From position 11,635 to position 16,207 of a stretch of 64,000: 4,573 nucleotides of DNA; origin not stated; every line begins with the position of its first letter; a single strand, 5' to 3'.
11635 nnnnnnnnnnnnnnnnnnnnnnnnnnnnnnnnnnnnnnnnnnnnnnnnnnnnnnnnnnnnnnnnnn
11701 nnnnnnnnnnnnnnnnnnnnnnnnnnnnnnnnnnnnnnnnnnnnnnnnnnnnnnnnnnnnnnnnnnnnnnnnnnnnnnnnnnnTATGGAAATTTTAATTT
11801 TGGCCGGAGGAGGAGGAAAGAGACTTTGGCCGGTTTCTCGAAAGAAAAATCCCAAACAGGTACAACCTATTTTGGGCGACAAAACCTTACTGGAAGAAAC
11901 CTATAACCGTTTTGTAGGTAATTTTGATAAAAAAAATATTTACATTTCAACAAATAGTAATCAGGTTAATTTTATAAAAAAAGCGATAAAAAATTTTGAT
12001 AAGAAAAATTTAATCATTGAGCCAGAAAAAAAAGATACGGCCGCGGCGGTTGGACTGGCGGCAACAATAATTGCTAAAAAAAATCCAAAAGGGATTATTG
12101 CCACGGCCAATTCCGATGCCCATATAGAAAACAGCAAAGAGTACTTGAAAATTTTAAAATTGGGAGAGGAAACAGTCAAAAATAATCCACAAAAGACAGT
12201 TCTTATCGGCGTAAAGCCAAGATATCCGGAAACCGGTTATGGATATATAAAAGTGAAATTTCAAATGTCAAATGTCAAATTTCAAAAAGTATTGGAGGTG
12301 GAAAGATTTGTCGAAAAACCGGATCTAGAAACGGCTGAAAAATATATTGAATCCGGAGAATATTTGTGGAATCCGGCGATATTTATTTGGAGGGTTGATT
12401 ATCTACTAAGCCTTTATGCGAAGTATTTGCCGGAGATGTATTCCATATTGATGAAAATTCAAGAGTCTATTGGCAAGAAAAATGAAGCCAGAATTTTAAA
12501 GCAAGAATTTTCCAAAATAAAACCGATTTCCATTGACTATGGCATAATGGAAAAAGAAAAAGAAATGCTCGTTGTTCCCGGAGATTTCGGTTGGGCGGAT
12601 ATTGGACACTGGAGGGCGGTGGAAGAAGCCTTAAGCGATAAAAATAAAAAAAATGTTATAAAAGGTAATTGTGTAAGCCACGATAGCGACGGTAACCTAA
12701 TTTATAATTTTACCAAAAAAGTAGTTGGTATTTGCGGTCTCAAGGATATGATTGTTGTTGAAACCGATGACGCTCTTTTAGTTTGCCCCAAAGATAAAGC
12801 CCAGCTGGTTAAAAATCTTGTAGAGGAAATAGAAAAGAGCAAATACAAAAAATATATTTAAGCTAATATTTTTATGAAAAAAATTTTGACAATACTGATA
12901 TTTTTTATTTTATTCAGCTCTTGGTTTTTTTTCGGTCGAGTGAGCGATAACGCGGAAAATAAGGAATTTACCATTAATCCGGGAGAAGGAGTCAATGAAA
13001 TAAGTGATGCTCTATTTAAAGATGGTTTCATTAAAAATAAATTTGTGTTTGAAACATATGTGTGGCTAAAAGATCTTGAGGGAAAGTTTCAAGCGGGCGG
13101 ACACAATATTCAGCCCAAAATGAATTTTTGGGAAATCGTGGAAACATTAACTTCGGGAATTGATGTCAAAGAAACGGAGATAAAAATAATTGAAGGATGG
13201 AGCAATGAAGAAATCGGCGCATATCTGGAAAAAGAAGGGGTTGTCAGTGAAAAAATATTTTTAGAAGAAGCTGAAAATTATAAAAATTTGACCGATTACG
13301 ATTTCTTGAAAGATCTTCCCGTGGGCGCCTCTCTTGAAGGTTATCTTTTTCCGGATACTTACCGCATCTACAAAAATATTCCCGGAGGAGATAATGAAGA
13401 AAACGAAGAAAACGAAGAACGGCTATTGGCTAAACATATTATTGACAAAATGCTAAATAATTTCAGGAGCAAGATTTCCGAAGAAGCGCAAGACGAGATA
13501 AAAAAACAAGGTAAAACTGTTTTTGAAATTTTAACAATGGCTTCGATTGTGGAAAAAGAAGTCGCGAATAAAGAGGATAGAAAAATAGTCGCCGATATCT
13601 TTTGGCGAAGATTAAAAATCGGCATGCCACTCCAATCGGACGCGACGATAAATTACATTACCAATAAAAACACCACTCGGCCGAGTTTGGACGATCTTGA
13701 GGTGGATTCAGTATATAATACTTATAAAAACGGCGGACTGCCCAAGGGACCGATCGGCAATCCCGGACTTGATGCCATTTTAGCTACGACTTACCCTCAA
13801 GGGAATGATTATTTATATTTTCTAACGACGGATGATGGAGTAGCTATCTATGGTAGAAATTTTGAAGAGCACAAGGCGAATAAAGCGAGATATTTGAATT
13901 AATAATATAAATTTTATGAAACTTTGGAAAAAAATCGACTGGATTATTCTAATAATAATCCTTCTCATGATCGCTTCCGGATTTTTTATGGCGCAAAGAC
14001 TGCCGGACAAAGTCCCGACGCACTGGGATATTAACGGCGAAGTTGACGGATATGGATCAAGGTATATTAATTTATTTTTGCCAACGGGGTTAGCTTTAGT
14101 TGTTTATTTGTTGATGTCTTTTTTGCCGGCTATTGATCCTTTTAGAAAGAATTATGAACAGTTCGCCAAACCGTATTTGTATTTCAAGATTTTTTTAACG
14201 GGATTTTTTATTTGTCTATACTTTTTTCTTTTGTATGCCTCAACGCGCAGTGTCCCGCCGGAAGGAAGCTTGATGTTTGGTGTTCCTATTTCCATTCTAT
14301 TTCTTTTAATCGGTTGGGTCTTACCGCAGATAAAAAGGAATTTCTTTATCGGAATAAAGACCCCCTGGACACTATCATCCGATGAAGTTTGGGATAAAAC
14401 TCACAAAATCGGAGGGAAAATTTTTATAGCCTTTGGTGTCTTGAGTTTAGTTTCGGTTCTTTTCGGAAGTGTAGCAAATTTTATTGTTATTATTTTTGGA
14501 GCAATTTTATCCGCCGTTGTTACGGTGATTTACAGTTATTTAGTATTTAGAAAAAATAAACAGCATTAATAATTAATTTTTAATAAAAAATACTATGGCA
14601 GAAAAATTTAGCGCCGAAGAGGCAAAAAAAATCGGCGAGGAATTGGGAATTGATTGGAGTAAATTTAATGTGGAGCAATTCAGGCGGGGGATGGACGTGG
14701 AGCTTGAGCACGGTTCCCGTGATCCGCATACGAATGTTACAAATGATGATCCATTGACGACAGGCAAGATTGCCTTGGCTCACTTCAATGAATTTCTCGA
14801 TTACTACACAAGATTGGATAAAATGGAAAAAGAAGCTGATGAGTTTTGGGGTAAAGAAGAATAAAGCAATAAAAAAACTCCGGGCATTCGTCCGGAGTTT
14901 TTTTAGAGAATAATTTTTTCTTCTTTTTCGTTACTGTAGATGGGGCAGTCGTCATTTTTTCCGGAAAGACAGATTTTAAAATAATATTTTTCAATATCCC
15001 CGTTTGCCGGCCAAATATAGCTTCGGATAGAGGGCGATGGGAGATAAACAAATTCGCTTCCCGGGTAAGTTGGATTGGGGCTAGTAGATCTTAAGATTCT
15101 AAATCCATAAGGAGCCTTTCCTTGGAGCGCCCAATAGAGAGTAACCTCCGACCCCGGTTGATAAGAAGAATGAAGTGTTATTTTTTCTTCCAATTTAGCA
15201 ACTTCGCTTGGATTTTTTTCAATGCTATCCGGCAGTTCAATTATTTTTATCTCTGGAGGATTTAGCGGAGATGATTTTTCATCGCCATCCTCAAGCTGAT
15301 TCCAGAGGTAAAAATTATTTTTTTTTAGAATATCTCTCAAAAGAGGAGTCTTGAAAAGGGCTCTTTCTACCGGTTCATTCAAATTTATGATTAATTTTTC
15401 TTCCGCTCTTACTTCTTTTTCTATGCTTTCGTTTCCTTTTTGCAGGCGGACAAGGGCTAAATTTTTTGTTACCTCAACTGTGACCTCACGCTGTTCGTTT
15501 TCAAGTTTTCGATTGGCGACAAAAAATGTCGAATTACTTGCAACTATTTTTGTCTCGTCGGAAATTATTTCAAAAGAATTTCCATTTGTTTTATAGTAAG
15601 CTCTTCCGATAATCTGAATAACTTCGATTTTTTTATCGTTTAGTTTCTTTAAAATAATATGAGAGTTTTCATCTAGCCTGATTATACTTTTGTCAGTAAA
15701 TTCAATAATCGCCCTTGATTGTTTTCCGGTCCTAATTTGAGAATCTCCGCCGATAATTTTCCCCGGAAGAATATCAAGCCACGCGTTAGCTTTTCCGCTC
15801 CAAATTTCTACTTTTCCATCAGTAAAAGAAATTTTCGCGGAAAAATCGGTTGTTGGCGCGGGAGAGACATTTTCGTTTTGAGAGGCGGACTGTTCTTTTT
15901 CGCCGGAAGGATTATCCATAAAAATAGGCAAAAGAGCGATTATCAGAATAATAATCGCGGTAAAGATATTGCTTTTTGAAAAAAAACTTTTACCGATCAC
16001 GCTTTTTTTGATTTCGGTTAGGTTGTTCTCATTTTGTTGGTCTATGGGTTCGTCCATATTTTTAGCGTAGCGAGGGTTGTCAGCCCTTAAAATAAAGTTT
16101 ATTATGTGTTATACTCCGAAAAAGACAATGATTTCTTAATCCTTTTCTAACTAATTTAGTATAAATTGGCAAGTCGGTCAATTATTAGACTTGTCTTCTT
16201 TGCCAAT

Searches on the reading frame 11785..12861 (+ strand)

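Call 80: search_protein_families(library=pfam, proteins=[window:11785-12861:+], max_evalue=0.0001)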
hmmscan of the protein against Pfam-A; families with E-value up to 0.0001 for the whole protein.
window:11785-12861:+ (358 aa): 2 families
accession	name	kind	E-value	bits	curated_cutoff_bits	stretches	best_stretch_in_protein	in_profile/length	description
PF00483.29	NTP_transferase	-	1.5e-38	133.2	21.2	1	4-285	3-241/245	Nucleotidyl transferase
PF22640.1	ManC_GMP_beta-helix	-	3.9e-17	62.3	27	1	294-348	1-54/55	MannoseP isomerase/GMP-like beta-helix domain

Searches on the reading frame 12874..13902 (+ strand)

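Call 45: search_protein_families(library=pfam, proteins=[window:12874-13902:+], max_evalue=0.001)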
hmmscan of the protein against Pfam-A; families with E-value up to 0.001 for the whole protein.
window:12874-13902:+ (342 aa): 1 family
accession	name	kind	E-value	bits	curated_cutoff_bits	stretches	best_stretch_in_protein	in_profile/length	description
PF02618.21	YceG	-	7.7e-76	255.6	32.4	1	32-338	1-274/275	YceG-like family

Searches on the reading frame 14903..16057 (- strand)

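Call 45: search_protein_families(library=pfam, proteins=[window:14903-16057:-], max_evalue=0.001)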
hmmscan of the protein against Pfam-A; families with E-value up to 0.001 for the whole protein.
window:14903-16057:- (384 aa): 1 family
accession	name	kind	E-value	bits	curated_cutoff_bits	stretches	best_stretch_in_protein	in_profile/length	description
PF04773.18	FecR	-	1.4e-09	38.7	24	1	107-199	2-94/97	FecR protein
